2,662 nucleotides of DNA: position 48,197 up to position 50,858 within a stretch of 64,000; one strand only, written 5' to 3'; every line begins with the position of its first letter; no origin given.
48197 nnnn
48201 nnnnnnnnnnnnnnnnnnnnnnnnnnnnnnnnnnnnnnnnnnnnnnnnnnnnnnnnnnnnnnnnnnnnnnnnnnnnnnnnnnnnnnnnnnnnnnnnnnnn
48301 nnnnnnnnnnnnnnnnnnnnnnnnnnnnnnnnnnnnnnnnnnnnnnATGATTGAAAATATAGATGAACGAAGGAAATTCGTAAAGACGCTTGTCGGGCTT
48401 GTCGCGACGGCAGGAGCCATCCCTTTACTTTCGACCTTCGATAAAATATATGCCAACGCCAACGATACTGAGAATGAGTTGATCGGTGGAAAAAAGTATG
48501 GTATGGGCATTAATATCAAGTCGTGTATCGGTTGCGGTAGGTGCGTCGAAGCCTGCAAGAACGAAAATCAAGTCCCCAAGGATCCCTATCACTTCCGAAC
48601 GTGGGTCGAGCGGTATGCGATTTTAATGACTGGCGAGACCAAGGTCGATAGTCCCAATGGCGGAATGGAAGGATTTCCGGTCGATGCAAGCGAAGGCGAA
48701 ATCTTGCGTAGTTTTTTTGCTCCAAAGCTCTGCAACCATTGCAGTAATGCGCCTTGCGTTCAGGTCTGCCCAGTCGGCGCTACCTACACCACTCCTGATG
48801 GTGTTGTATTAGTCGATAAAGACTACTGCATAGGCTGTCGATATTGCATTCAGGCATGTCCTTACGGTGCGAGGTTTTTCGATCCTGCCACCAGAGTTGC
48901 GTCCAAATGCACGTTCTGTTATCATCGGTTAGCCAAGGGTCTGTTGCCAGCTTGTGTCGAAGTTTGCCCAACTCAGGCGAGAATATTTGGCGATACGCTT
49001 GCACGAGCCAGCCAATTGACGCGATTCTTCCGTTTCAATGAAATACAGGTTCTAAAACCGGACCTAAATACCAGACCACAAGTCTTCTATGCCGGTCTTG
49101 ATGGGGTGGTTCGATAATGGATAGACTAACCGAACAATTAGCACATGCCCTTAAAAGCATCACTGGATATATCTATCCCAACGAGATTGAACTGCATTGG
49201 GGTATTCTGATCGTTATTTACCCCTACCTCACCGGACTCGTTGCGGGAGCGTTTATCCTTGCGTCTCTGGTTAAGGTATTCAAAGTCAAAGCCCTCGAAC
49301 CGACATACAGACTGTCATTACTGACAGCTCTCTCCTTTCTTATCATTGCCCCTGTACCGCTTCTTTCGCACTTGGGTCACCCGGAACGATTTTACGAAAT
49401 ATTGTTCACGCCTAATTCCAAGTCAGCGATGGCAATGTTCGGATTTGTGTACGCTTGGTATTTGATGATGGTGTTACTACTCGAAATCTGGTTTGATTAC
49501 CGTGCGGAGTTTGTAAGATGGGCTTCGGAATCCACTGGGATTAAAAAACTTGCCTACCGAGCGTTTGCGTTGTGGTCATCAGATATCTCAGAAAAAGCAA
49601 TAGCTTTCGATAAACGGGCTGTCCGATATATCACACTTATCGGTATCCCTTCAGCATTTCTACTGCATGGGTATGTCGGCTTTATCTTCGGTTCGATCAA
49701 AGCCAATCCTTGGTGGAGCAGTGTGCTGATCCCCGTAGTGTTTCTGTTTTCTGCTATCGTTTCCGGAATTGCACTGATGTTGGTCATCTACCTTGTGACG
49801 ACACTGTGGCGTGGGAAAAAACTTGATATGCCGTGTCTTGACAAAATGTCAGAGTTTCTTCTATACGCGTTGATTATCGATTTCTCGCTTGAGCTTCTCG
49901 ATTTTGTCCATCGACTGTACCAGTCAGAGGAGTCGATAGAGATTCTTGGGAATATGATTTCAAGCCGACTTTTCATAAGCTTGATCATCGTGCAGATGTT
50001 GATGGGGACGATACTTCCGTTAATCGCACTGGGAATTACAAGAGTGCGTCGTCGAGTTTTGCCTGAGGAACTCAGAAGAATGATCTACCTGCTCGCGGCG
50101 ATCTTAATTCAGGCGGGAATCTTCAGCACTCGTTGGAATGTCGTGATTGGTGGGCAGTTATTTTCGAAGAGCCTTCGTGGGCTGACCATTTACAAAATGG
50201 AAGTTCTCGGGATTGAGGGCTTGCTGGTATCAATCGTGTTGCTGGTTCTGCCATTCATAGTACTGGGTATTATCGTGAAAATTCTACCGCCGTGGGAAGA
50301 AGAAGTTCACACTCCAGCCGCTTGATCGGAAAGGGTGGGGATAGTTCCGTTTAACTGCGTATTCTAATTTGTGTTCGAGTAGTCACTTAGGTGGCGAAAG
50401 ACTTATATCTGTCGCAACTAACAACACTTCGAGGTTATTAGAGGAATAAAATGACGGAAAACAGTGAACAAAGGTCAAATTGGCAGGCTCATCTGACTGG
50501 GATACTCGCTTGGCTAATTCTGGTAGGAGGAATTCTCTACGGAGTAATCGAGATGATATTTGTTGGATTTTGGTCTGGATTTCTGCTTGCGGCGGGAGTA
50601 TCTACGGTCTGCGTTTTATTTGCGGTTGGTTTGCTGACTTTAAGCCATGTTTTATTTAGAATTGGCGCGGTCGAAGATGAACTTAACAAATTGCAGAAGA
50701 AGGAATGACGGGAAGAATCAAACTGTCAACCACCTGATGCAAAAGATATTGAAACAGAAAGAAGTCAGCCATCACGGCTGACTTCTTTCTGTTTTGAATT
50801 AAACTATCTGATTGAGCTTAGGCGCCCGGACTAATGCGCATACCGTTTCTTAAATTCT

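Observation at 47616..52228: Respiratory module: 8-heme membrane cytochrome, NrfC-like and NrfD-like subunits, convergent with an octaheme HAO-like cytochrome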

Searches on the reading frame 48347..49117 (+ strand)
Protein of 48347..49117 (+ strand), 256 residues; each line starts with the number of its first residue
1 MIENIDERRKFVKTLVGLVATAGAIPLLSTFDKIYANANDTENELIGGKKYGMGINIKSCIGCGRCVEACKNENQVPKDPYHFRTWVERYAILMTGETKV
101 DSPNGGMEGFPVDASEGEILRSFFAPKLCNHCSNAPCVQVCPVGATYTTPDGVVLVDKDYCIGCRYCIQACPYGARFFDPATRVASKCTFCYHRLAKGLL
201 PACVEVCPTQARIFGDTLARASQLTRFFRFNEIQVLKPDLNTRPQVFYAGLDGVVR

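Call 3: search_protein_families(library=pfam, proteins=[window:48347-49117:+], max_evalue=0.01)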
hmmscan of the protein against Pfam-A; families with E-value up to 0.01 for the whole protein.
window:48347-49117:+ (256 aa): 15 families
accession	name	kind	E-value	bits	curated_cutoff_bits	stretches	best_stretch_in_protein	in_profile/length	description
PF13247.11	Fer4_11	-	3.1e-28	98.3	26.2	1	122-216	3-99/100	4Fe-4S dicluster domain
PF12838.12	Fer4_7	-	2.1e-18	66.9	27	2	59-145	1-52/52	4Fe-4S dicluster domain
PF00037.32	Fer4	-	2.6e-15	55.9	21.1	2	155-175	2-22/24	4Fe-4S binding domain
PF12837.12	Fer4_6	-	1.6e-14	53.5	25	3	153-175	1-23/24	4Fe-4S binding domain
PF13237.11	Fer4_10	-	7.6e-14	51.8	25.5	3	155-208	3-53/53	4Fe-4S dicluster domain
PF13187.11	Fer4_9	-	1.1e-12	48.2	27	4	60-145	2-51/52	4Fe-4S dicluster domain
PF12797.12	Fer4_2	-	2.5e-11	43.2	24.5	2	153-173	2-22/22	4Fe-4S binding domain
PF12798.12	Fer4_3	-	4.1e-11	43.2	27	1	161-175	1-15/15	4Fe-4S binding domain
PF13484.11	Fer4_16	-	1e-07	33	30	0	60-70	2-12/66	4Fe-4S double cluster binding domain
PF13534.11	Fer4_17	-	2.2e-07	31.7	22.2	0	58-72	44-58/61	4Fe-4S dicluster domain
PF25160.1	LdpA_Fe-S-bd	-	2.7e-07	30.7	27.6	1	134-174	6-41/49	LdpA Fe-S cluster-binding domain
PF14697.11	Fer4_21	-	1.5e-06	28.6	35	2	128-173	7-53/59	4Fe-4S dicluster domain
PF13183.11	Fer4_8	-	2.6e-05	25.1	27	1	57-144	2-67/68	4Fe-4S dicluster domain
PF12800.12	Fer4_4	-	7.4e-05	23.2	24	0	59-71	3-15/17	4Fe-4S binding domain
PF13459.11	Fer4_15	-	0.00027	22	22.4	0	154-172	1-19/66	4Fe-4S single cluster domain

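Call 4: search_protein_families(library=ncbifam, proteins=[window:48347-49117:+], max_evalue=0.01)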
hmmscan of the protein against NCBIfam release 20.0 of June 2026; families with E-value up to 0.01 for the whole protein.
window:48347-49117:+ (256 aa): 69 families (the best 25 are shown)
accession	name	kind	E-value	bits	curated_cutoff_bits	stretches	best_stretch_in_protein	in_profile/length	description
NF011569.0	PRK14993.1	equivalog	1e-64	218.3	416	2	116-254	87-227/244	tetrathionate reductase subunit TtrB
NF045797.1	DsrO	equivalog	1.6e-54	184.8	200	2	125-249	99-234/235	sulfate reduction electron transfer complex DsrMKJOP subunit DsrO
TIGR03149.1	cyt_nit_nrfC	equivalog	1.7e-47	161.7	377.6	2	124-247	89-214/225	cytochrome c nitrite reductase Fe-S protein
NF041715.1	arsenate_red_ArrB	equivalog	2.9e-43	148.1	450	3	182-249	158-225/233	arsenate respiratory reductase iron-sulfur subunit ArrB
NF008134.0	PRK10882.1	equivalog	1.9e-34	119.2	263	1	7-217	3-208/329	hydrogenase 2 operon protein HybA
TIGR03478.1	DMSO_red_II_bet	subfamily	8.1e-33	113.7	480.7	1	122-249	124-253/321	DMSO reductase family type II enzyme, iron-sulfur subunit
TIGR02951.1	DMSO_dmsB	equivalog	1.4e-32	112.9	214.1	1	50-216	1-152/161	DMSO/selenate family reductase complex B subunit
NF045715.1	sulf_resp_HmcB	equivalog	1.9e-29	102.8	420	1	8-216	2-197/307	sulfate respiration complex iron-sulfur protein HmcB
NF042979.1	EthbenzDh_ebdB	equivalog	9.6e-29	100.3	740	1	123-250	147-276/354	ethylbenzene dehydrogenase subunit beta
TIGR01660.1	narH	equivalog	1.4e-26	93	524.05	1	124-225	178-280/492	nitrate reductase subunit beta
NF041782.1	mnquin_red_QrcC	equivalog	1.5e-25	90.3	400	3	124-179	60-119/239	menaquinone reductase iron-sulfur cluster-binding subunit QrcC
NF038355.1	FDH3_beta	equivalog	3.3e-25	89.2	240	1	129-191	54-121/180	formate dehydrogenase FDH3 subunit beta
TIGR01582.1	FDH-beta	equivalog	1e-22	80.6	334.7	1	55-216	26-181/283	formate dehydrogenase subunit beta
NF009451.0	PRK12809.1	equivalog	1.2e-18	66.8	1154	1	126-214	53-136/639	formate-dependent uric acid utilization protein YgfT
NF007382.0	PRK09898.1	equivalog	2e-17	63.4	213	1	13-209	24-195/208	ferredoxin-like protein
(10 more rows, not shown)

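Call 32: search_solved_structures(query=window:48347-49117:+, max_evalue=1e-10)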
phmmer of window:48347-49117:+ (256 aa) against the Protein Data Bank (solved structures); distinct sequences matched with E-value up to 1e-10: 23.
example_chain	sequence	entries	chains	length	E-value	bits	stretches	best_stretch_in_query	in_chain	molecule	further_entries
2vpw_B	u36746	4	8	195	3.7e-46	161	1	123-250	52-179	NRFC PROTEIN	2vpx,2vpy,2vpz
6cz7_B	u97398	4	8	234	7.8e-39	137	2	121-182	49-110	4Fe-4S ferredoxin, iron-sulfur binding domain protein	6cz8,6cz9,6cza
2ivf_B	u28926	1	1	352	5.2e-31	111.3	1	123-249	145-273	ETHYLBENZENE DEHYDROGENASE BETA-SUBUNIT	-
4ydd_B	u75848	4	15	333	4e-27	98.6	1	115-249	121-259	DMSO reductase family type II enzyme, iron-sulfur subunit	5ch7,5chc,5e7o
1q16_B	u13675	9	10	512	1.5e-24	90.1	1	122-226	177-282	Respiratory nitrate reductase 1 beta chain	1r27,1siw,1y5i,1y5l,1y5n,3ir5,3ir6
1y4z_B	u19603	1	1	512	8.1e-24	87.7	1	122-226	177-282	Respiratory nitrate reductase 1 beta chain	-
3egw_B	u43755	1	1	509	1.1e-23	87.2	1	122-226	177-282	Respiratory nitrate reductase 1 beta chain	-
4v4c_B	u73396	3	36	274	6.6e-21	78.2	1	50-251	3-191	Pyrogallol hydroxytransferase small subunit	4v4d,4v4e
9vap_B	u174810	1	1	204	5.8e-20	75.1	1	57-191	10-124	4Fe-4S dicluster domain-containing protein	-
7b04_A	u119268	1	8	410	4.8e-19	72.1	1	122-249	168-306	Nitrite oxidoreductase subunit B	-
6btm_B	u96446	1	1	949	1.1e-17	67.7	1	48-179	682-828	Alternative Complex III subunit B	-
1kqf_B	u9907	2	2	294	4.1e-16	62.4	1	55-216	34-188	FORMATE DEHYDROGENASE, NITRATE-INDUCIBLE, IRON-SULFUR SUBUNIT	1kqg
6lod_B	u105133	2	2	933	8.1e-16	61.5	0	47-179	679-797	Fe-S-cluster-containing hydrogenase components 1-like protein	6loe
7z0s_B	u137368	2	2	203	1.9e-15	60.3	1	124-179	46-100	Formate hydrogenlyase subunit 2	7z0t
9mqx_E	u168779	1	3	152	2e-15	60.2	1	125-215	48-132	Fe-S-cluster-containing hydrogenase subunit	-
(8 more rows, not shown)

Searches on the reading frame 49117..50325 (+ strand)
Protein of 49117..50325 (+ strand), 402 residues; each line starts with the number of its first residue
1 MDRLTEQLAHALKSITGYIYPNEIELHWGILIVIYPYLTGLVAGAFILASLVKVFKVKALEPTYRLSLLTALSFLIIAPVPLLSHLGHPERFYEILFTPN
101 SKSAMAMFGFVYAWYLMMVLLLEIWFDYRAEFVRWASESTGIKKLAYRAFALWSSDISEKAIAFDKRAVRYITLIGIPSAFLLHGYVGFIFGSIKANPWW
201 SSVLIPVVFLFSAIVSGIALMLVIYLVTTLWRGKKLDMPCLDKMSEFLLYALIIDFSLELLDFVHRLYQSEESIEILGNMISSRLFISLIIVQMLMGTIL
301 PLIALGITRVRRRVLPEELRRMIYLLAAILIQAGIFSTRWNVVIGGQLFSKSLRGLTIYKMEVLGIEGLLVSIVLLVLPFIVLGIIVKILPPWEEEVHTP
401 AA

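Call 3: search_protein_families(library=pfam, proteins=[window:49117-50325:+], max_evalue=0.01)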
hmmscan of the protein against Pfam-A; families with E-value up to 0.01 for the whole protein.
window:49117-50325:+ (402 aa): 1 family
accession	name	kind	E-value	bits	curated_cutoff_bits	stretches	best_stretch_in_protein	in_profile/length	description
PF03916.19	NrfD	-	6.3e-40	138.2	25.8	1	26-349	9-311/313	Polysulphide reductase, NrfD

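Call 4: search_protein_families(library=ncbifam, proteins=[window:49117-50325:+], max_evalue=0.01)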
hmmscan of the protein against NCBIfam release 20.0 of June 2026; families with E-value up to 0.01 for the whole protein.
window:49117-50325:+ (402 aa): 4 families
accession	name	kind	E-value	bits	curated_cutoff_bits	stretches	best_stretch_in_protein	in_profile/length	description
TIGR03148.1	cyt_nit_nrfD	equivalog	1.6e-14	53.9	347.6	1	26-348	8-313/316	cytochrome c nitrite reductase subunit NrfD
NF045798.1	DsrP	equivalog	1.6e-11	44.2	350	2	166-272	147-249/346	sulfate reduction electron transfer complex DsrMKJOP subunit DsrP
NF008133.1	PRK10881.1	equivalog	0.00093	18.8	450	1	27-391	49-372/377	Ni/Fe-hydrogenase cytochrome b subunit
NF011568.0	PRK14992.1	equivalog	0.0016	17.9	314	1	25-386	16-326/341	tetrathionate reductase subunit TtrC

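Call 31: search_solved_structures(query=window:49117-50325:+, max_evalue=0.01)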
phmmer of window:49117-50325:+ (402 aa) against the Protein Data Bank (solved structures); distinct sequences matched with E-value up to 0.01: 0.

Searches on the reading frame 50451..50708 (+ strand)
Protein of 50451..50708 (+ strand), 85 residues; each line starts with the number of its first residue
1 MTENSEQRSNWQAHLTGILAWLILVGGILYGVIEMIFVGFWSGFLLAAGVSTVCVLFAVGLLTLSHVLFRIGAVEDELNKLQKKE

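Call 3: search_protein_families(library=pfam, proteins=[window:50451-50708:+], max_evalue=0.01)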
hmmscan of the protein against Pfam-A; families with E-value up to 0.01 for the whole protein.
window:50451-50708:+ (85 aa): 0 families

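Call 4: search_protein_families(library=ncbifam, proteins=[window:50451-50708:+], max_evalue=0.01)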
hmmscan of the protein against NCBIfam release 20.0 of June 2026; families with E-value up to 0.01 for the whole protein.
window:50451-50708:+ (85 aa): 1 family
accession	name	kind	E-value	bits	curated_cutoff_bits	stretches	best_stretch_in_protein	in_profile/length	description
NF011602.0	PRK15028.1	equivalog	0.0036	16.7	681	1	12-59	54-100/378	cytochrome d ubiquinol oxidase subunit II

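Call 41: search_protein_families(library=pfam, proteins=[window:50451-50708:+], max_evalue=0.01)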
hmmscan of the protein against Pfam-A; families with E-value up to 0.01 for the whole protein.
window:50451-50708:+ (85 aa): 0 families
